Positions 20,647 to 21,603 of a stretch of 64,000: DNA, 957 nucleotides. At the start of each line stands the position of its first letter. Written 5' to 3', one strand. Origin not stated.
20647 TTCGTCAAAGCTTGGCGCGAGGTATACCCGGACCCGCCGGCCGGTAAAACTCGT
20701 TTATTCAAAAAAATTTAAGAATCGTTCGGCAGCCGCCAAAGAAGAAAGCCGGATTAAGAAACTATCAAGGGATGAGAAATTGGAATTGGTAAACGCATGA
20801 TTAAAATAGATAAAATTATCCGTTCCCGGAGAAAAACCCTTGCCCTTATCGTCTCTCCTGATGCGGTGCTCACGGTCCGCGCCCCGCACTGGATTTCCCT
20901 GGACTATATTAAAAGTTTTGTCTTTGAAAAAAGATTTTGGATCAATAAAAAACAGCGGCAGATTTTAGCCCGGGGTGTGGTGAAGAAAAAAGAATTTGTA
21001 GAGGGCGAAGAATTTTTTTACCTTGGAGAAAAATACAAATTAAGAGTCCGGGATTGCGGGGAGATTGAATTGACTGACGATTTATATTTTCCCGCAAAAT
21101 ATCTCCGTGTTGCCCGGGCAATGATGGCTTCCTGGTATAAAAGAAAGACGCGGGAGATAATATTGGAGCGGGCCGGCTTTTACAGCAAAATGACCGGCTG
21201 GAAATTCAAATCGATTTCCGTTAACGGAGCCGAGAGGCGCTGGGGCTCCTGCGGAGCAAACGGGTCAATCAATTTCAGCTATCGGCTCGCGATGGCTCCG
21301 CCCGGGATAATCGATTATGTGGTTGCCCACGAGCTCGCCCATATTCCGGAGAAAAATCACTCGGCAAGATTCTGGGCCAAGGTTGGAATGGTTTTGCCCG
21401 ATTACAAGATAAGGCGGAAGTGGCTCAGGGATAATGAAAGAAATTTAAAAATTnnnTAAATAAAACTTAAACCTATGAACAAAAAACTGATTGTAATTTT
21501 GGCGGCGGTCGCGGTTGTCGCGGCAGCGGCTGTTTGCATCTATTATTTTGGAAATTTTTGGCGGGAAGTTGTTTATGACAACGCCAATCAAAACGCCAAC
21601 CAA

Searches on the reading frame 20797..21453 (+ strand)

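Call 24: search_protein_families(library=pfam, max_evalue=0.00001, proteins=[window:20797-21453:+])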
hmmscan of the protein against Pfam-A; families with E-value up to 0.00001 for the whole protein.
window:20797-21453:+ (219 aa): 1 family
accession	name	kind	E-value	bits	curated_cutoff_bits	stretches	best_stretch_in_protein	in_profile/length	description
PF01863.23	YgjP-like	-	1.8e-55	188.6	26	1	13-212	1-206/207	YgjP-like, metallopeptidase domain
